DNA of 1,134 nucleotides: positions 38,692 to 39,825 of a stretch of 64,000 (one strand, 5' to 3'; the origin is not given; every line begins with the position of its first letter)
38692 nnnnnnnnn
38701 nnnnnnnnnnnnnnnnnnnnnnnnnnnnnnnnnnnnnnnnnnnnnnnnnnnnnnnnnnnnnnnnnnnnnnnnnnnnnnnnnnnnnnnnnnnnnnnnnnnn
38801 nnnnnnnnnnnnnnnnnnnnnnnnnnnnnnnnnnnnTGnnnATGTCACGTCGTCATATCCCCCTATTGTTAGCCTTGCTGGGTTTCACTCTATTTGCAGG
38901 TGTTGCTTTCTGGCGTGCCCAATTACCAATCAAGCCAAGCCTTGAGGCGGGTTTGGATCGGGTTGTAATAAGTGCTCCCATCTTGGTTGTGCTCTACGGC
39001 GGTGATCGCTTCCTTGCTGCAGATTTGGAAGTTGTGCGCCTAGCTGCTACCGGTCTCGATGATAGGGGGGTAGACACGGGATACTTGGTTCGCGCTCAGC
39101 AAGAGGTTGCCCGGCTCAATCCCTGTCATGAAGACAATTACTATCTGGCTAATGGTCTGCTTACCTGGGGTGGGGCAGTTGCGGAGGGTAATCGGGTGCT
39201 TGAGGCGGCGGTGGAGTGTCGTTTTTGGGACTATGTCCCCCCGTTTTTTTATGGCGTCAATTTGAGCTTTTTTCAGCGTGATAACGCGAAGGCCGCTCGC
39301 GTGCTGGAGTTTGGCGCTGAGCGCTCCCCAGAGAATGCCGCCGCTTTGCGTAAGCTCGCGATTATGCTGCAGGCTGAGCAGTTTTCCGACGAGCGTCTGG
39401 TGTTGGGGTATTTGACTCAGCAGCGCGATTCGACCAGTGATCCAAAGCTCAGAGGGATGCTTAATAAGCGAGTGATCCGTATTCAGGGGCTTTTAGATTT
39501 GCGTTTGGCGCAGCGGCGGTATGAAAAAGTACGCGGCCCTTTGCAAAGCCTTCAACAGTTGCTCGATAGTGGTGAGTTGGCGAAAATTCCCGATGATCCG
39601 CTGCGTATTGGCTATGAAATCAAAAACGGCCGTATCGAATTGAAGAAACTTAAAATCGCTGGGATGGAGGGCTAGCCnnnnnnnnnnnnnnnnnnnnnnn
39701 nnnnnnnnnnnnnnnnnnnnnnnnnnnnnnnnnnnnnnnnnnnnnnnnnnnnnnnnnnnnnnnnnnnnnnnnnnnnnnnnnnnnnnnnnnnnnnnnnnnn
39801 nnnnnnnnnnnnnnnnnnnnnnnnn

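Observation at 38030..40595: PilG/H/I- or Xap-like ABC exporter cassette in the pilin accessory slot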

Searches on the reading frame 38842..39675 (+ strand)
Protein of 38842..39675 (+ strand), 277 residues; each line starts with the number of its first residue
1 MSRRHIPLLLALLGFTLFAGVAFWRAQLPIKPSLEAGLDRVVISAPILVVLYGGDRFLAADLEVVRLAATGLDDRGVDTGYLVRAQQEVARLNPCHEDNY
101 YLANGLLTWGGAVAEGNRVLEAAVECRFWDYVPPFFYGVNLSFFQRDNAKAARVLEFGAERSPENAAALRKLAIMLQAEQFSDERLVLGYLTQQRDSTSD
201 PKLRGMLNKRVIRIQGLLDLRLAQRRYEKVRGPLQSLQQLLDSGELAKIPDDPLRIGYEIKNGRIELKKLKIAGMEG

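Call 4: search_protein_families(library=pfam, proteins=[window:38842-39675:+], max_evalue=0.1)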
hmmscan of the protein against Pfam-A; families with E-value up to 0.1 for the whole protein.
window:38842-39675:+ (277 aa): 0 families

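Call 5: search_protein_families(library=ncbifam, proteins=[window:38842-39675:+], max_evalue=0.1)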
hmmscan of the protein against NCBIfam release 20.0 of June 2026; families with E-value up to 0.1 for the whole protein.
window:38842-39675:+ (277 aa): 0 families

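Call 8: find_homologous_proteins(query=window:38842-39675:+, max_evalue=0.001)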
Query window:38842-39675:+ (277 aa): 938 proteins with E <= 0.001 among 8000 candidates; the best 120 are listed.
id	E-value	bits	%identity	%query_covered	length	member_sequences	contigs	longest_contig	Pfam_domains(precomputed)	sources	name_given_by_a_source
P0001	4.9e-178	608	100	100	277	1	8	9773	-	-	-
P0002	8.9e-160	549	89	100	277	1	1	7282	-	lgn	-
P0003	2.7e-152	524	100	87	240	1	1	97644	-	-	-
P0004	4.3e-142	491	79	100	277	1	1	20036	-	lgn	-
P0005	3.2e-132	458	75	100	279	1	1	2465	-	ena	-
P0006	5.1e-131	454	73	100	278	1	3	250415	-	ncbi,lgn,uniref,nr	ncbi:hypothetical protein UF78_17470 [Stutzerimonas stutzeri]|uniref:Uncharacterized protein n=1 Tax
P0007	9.2e-131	453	73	100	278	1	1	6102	-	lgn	-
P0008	3.0e-130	452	75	92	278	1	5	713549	-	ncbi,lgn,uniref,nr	ncbi:hypothetical protein N5D27_04640 [Stutzerimonas stutzeri]|uniref:hypothetical protein n=1 Tax=S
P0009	4.2e-130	451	75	92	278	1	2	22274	-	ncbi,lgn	-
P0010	4.5e-130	451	75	92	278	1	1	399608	-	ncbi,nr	ncbi:hypothetical protein BV581_10295 [Stutzerimonas stutzeri]|nr:hypothetical protein BV581_10295 [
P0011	7.5e-130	450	75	92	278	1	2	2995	-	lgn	-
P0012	1.0e-129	450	74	100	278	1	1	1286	-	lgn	-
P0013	1.3e-129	450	75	92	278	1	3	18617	-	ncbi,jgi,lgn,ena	-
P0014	1.3e-129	450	73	97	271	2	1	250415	-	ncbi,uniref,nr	ncbi:hypothetical protein [Stutzerimonas stutzeri]|uniref:hypothetical protein n=1 Tax=Stutzerimonas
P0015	1.3e-129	450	74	92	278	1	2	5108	-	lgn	-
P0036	1.1e-127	443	72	99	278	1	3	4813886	-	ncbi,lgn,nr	ncbi:hypothetical protein NAU58_08970 [Pseudomonas stutzeri]|nr:hypothetical protein [Stutzerimonas 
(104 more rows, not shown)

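Call 9: find_encoding_contigs(protein=P0036, flank=8000, max_places=3)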
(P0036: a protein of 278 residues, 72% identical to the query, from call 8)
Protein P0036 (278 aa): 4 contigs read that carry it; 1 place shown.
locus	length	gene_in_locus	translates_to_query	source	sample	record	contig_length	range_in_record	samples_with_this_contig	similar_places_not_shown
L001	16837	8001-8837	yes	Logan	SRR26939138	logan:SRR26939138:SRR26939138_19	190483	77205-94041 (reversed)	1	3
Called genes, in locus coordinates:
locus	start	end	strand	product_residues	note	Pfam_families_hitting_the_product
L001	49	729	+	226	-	PF01891:CbiM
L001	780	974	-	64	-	PF03884:YacG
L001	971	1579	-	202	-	PF01121:CoaE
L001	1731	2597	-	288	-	PF06750:A24_N_bact, PF01478:Peptidase_A24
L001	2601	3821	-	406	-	PF28597:T2SSF_N, PF00482:T2SSF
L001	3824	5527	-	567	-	PF05157:MshEN, PF00437:T2SSE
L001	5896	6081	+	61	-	PF07963:N_methyl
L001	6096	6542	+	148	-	-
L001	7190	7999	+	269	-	PF12730:ABC2_membrane_4 (weak)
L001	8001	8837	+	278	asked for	-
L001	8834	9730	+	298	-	PF00005:ABC_tran, PF13304:AAA_21 (weak)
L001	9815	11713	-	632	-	PF00009:GTP_EFTU, PF01926:MMR_HSR1 (faint), PF03144:GTP_EFTU_D2 (weak), PF22594:GTP-eEF1A_C, PF01583:APS_kinase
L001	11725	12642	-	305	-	PF01507:PAPS_reduct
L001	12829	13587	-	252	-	PF01784:DUF34_NIF3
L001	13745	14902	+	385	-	PF00089:Trypsin, PF13365:Trypsin_2, PF00595:PDZ, PF13180:PDZ_2, PF17820:PDZ_6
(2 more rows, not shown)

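Call 10: find_encoding_contigs(protein=P0001, flank=8000, max_places=4)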
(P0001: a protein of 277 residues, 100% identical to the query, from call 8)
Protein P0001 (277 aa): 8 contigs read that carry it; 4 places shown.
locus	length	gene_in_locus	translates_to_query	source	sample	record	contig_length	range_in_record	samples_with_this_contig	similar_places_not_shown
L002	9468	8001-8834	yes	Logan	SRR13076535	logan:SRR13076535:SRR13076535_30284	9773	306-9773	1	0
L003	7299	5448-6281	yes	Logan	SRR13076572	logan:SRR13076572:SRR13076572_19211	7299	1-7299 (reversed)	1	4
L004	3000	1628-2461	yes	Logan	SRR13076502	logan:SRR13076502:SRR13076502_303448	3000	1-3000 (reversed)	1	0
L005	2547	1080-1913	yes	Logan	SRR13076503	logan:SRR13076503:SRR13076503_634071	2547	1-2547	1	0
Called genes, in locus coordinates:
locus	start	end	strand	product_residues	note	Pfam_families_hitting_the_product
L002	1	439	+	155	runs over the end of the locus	-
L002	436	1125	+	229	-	PF01891:CbiM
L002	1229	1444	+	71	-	-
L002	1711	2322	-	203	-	PF01121:CoaE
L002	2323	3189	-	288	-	PF06750:A24_N_bact, PF01478:Peptidase_A24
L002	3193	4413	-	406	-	PF28597:T2SSF_N, PF00482:T2SSF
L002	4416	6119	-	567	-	PF05157:MshEN, PF00437:T2SSE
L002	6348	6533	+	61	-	PF07963:N_methyl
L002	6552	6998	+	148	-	-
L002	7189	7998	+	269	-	PF12730:ABC2_membrane_4 (weak)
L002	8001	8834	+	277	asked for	-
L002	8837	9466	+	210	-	?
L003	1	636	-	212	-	?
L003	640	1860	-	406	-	PF28597:T2SSF_N, PF00482:T2SSF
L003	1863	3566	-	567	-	PF05157:MshEN, PF00437:T2SSE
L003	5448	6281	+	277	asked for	-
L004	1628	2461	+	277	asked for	-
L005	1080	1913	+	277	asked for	-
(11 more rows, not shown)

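Call 17: search_solved_structures(query=window:38842-39675:+, max_evalue=10)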
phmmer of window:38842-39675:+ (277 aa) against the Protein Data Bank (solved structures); distinct sequences matched with E-value up to 10: 1.
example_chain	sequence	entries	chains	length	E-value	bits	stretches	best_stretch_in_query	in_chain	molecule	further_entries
5zcy_A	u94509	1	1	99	0.056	16.4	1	203-268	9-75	Protein translation factor SUI1 homolog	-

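Call 28: search_protein_representatives(protein=window:38842-39675:+)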
Query: 277 residues. Proteins with E-value up to 0.001 (for the whole library): 343; up to 1e-10: 188; up to 1e-30: 47. The best 150 are listed.
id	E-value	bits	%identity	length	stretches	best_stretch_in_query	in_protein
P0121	1.1e-103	363.0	62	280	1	2-276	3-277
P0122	1.1e-88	313.7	66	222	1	58-276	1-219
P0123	2.6e-77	276.5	53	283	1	3-276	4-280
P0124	1.8e-69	250.8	49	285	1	3-276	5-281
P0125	1.9e-68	247.4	46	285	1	5-272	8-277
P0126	8.9e-67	242.0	48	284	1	7-275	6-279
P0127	9.5e-58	212.4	43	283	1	20-276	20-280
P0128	2.7e-57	210.9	40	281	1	3-272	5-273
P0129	1.8e-56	208.2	45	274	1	39-264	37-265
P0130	5.7e-56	206.5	43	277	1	4-269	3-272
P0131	2.4e-55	204.5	50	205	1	78-276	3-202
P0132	1.3e-53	198.8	40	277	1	8-268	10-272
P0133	1.3e-51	192.2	48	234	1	10-225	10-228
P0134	2.3e-50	188.1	41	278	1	12-271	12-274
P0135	4.1e-49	184.1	42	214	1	68-276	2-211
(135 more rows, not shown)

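Call 30: find_related_loci(query=A2, collection=genome_contigs, flank=8000)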
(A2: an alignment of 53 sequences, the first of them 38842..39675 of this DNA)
Query A2 (277 aa) in genome_contigs; peptide patterns used: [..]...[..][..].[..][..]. (x = any residue, [..] = any of these).
239 stretches matched a pattern; 233 encode a relative of the query (tblastn E <= 1e-3); the best 80 are kept; 80 distinct loci.
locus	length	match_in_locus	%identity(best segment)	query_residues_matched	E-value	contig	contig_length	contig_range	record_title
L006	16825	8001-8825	73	1-276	2e-133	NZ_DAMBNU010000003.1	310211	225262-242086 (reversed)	MAG: Pseudomonas sp. isolate CTOTU49091 NODE_7_length_310211_cov_8.218245, whole genome shotgun sequence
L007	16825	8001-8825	72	1-276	4e-132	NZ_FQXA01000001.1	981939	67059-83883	Stutzerimonas xanthomarina DSM 18231, whole genome shotgun sequence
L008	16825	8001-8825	71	1-276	1e-129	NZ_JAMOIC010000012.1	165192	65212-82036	Stutzerimonas stutzeri strain A563/77 51PstA563_77gv21C012, whole genome shotgun sequence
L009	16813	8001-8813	71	6-276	2e-128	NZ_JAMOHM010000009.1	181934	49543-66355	Stutzerimonas frequens strain DNSP21 27DNSP21gv5C009, whole genome shotgun sequence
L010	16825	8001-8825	70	1-276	4e-127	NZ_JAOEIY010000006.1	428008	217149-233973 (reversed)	Stutzerimonas sp. S1 NODE_6_length_428008_cov_315.977092, whole genome shotgun sequence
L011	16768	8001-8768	73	21-276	2e-126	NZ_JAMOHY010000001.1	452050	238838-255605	Stutzerimonas stutzeri strain V81 52PstStvem81gv22C001, whole genome shotgun sequence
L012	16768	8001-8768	73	21-276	3e-125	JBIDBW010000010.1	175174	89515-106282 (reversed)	Pseudomonas sp. NPDC047963 NPDC047963_103_A4.ctg-0010, whole genome shotgun sequence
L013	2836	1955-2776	63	2-276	6e-117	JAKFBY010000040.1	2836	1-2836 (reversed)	MAG: Paucimonas sp. isolate LC007 contig-124_52433, whole genome shotgun sequence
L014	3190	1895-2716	63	2-276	1e-115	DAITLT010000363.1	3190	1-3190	MAG TPA_asm: Pseudomonas sp. isolate CTOTU2782 NODE_10584_length_3190_cov_5.589793, whole genome shotgun sequence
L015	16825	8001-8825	62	2-276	3e-111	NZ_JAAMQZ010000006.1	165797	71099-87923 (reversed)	Stutzerimonas stutzeri strain 95A6 NODE_6_length_165797_cov_64.043315, whole genome shotgun sequence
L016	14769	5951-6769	62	3-276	5e-111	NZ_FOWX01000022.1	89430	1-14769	Pseudomonas borbori strain DSM 17834, whole genome shotgun sequence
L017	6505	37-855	62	3-276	8e-111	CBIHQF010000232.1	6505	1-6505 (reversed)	MAG TPA_asm: uncultured Pseudomonas sp. isolate SRR18156215_binner13_Refined_62 genome assembly, contig: ERZ27336875.828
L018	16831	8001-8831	59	1-277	2e-110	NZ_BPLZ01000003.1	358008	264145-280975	Pseudomonas sp. NCCP-436 Sequence03, whole genome shotgun sequence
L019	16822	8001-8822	63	2-276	2e-110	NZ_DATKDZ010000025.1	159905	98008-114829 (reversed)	MAG: Pseudomonas sp. isolate SMAG_U14486 k141_2719091, whole genome shotgun sequence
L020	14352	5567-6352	63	14-276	4e-108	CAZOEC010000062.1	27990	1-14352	MAG TPA_asm: uncultured Pseudomonas sp. isolate binchicken_co220_77 genome assembly, contig: NODE_987_length_27990_cov_9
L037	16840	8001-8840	53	1-276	1e-88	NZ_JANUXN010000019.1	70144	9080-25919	Thauera sp. Sel9 NODE_19_length_70144_cov_143.214836, whole genome shotgun sequence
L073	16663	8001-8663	40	40-258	3e-38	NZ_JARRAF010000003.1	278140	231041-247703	Parachitinimonas caeni strain DQS-5 NODE_3_length_278140_cov_78.514915, whole genome shotgun sequence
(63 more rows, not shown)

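Call 36: search_protein_families(library=pfam, proteins=[L073:4199-7888:+, L037:8827-9294:+, L037:9291-9674:+, L073:706-1080:+, L073:2898-3269:+, L037:6547-7017:+], max_evalue=0.01)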
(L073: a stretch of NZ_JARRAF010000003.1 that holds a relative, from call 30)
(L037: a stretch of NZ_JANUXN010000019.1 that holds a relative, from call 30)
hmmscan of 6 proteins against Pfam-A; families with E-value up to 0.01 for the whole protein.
L073:4199-7888:+ (1229 aa): 20 families
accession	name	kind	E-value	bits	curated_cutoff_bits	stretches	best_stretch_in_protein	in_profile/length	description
PF07719.23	TPR_2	-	5.9e-20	70.1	27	1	781-807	3-29/34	Tetratricopeptide repeat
PF14559.12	TPR_19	-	7.9e-17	61.8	25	0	69-109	3-43/68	Tetratricopeptide repeat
PF13428.12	TPR_14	-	4.2e-15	55.2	23.5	0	92-133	2-43/44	Tetratricopeptide repeat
PF13432.12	TPR_16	-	9e-13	48.9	32.7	0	718-774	4-60/65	Tetratricopeptide repeat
PF13371.12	TPR_9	-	4.8e-12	46.2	35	0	99-141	3-45/73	Tetratricopeptide repeat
PF23914.1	TPR_CcmH_CycH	-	1e-11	45.4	42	1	155-206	46-98/158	Cytochrome c-type biogenesis protein H TPR domain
PF13414.12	TPR_11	-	3.4e-11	43.1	26.8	1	752-793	1-42/42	TPR repeat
PF13181.12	TPR_8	-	5.5e-11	42.2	25.7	0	783-809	5-31/34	Tetratricopeptide repeat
PF13424.12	TPR_12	-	1.1e-08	35.5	30.1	0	781-806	5-30/77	Tetratricopeptide repeat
PF12895.13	ANAPC3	-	4.3e-08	33.8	27.2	0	271-318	34-80/82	Anaphase-promoting complex, cyclosome, subunit 3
PF00515.34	TPR_1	-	4.3e-08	33.1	27.8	1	783-806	5-28/34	Tetratricopeptide repeat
PF01075.23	Glyco_transf_9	-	5.8e-08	32.8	22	1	1134-1168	171-205/247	Glycosyltransferase family 9 (heptosyltransferase)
PF13431.12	TPR_17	-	1.5e-07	31.5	24.4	1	767-799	1-33/34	Tetratricopeptide repeat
PF25063.1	ARM_TT21_C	-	3.6e-07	30.7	35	0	757-806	107-156/209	Tetratricopeptide repeat protein 21 C-terminal ARM domain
PF24575.1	TPR_Slam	-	5.5e-05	24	35.2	0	786-827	54-95/104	Surface lipoprotein assembly modifier, N-terminal TPR repeats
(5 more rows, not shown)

L037:8827-9294:+ (155 aa): 1 family
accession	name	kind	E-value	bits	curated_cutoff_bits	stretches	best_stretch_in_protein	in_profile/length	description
PF02604.26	PhdYeFM_antitox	-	2.1e-08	34.3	29.8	1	65-132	2-66/74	Antitoxin Phd_YefM, type II toxin-antitoxin system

L037:9291-9674:+ (127 aa): 1 family
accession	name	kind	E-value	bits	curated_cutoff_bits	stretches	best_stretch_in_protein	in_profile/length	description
PF05016.21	ParE_toxin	-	0.0013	19.7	23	0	65-117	53-87/89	ParE toxin of type II toxin-antitoxin system, parDE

L073:706-1080:+ (124 aa): 0 families

L073:2898-3269:+ (123 aa): 0 families

L037:6547-7017:+ (156 aa): 0 families

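Call 37: search_solved_structures(query=A2, max_evalue=10, show_alignments=3)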
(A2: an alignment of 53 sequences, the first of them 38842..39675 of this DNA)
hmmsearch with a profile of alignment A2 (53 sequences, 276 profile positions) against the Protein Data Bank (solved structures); distinct sequences matched with E-value up to 10: 22.
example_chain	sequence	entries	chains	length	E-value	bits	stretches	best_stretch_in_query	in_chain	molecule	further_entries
7upp_B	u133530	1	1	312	0.00018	23.9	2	107-201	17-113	DHT03 protein B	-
7upp_A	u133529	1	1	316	0.0041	19.4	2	107-201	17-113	DHT03 protein A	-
29jd_A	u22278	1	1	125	0.018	17.3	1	243-266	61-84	Type II secretion system core protein G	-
2ic9_A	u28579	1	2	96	0.032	16.5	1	185-257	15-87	Nucleocapsid protein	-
3g20_A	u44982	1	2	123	0.052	15.8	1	241-266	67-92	Type II secretion protein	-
5lfl_A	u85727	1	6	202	0.055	15.7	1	78-198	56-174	Magnetosome protein MamA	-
4xi0_A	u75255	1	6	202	0.068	15.4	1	78-198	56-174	Magnetosome protein MamA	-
1t92_A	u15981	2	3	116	0.079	15.2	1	243-266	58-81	General secretion pathway protein G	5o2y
5wda_A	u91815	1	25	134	0.093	15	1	243-266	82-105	General secretion pathway protein G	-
5lfm_A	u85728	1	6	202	0.094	15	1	78-198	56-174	Magnetosome protein MamA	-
9ijx_A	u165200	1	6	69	0.13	14.5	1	180-222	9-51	Sperm flagellar protein 1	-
6vfh_A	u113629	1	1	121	0.18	14.1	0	140-176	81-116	T33_dn10A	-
1na3_A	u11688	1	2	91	0.27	13.5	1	140-207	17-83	designed protein CTPR2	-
8x6f_G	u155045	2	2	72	0.34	13.1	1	178-233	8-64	DNA-directed RNA polymerase subunit epsilon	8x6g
3gn9_A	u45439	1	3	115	0.39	13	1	242-265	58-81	Type II secretory pathway, pseudopilin EpsG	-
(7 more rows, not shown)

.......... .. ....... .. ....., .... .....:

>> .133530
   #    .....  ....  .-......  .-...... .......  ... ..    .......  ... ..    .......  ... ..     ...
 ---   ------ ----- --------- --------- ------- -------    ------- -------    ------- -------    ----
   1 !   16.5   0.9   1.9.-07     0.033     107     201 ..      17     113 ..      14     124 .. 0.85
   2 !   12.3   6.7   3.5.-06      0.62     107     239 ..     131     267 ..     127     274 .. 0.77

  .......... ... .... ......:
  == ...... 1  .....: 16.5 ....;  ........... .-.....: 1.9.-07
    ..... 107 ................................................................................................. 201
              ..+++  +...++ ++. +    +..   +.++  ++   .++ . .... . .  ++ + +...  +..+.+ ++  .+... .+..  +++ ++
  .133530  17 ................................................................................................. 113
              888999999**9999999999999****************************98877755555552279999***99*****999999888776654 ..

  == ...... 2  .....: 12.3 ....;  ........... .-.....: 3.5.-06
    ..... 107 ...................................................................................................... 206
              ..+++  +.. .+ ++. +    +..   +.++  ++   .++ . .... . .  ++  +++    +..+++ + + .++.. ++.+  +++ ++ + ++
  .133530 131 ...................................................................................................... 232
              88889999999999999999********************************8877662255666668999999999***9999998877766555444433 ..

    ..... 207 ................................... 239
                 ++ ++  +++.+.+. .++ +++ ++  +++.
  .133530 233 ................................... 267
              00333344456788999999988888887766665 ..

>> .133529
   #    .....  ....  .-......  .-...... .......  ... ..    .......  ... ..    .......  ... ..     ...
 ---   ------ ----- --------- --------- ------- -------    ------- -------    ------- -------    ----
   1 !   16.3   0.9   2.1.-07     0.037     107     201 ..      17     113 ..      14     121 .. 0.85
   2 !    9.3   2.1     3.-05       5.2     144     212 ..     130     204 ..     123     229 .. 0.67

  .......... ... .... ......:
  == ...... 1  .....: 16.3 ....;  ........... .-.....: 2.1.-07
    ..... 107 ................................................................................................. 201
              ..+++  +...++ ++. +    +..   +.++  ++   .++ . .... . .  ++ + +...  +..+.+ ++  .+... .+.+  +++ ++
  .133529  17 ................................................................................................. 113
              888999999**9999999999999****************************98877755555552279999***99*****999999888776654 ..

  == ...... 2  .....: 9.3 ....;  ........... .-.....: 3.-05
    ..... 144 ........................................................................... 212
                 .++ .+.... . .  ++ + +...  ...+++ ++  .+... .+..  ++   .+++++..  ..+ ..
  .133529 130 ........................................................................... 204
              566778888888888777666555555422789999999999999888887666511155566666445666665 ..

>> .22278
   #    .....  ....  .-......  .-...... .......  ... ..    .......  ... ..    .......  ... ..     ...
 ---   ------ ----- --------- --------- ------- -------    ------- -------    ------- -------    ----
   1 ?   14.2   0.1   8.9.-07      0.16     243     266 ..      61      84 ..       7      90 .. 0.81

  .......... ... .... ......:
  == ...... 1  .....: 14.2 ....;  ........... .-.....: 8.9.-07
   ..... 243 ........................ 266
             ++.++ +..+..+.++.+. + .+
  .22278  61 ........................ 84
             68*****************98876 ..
